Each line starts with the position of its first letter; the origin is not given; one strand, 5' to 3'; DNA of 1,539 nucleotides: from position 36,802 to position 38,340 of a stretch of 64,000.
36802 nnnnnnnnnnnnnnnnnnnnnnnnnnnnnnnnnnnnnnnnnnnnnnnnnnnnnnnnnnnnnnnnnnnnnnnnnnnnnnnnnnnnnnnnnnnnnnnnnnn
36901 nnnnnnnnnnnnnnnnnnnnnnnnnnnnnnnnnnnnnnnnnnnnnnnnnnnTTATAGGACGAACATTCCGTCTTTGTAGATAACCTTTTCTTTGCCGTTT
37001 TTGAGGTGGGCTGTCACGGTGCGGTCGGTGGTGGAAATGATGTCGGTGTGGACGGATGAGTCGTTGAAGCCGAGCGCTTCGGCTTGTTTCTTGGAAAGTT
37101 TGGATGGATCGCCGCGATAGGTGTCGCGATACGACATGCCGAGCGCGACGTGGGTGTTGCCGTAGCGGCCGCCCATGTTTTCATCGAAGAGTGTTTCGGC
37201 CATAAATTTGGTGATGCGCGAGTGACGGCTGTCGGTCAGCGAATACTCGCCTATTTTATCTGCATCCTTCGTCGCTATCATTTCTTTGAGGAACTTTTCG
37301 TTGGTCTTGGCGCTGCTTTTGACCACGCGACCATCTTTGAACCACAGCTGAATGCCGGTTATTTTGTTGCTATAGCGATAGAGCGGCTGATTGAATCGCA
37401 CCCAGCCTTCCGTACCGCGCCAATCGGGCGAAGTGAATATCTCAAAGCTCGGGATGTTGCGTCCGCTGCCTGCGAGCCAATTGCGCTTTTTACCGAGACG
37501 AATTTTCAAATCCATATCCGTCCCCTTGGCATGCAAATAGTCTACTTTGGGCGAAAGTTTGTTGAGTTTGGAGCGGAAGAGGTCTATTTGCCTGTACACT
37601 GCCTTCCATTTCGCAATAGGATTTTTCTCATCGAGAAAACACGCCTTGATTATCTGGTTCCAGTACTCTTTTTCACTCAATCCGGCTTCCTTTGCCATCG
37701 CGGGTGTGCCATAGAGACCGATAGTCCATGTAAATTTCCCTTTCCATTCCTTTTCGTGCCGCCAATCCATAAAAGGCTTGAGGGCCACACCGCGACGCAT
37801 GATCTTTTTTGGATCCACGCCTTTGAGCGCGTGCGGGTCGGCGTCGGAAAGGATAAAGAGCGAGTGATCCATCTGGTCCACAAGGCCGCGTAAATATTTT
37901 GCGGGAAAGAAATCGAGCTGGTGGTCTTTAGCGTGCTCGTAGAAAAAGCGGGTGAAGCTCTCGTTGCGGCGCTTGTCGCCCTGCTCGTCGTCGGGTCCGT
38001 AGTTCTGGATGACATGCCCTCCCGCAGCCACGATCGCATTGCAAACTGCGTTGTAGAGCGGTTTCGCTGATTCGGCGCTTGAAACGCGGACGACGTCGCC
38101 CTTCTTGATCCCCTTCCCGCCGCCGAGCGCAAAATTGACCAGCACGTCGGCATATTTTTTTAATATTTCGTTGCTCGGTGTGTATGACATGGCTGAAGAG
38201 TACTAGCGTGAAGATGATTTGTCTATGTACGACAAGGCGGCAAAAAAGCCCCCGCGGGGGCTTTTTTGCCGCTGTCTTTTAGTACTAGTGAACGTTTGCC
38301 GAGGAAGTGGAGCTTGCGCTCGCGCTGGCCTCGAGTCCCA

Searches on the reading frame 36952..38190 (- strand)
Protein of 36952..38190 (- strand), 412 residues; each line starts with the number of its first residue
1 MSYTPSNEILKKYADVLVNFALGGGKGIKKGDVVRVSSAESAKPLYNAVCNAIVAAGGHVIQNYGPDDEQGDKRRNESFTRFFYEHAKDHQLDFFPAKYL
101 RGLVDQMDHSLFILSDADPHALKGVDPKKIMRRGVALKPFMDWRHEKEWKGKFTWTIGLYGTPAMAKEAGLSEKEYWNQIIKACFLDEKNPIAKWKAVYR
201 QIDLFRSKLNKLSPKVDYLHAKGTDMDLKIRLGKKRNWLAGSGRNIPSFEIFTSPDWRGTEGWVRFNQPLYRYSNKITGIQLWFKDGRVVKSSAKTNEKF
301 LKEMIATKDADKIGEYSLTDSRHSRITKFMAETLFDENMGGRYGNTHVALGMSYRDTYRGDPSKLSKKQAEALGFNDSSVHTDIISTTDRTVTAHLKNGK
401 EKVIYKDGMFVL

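Call 81: search_protein_families(library=pfam, proteins=[window:36952-38190:-], max_evalue=0.00001)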
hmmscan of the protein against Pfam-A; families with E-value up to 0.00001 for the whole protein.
window:36952-38190:- (412 aa): 1 family
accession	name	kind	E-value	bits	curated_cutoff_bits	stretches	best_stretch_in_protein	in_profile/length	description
PF02073.20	Peptidase_M29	-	2.1e-93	313.8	27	1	8-410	3-406/406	Thermophilic metalloprotease (M29)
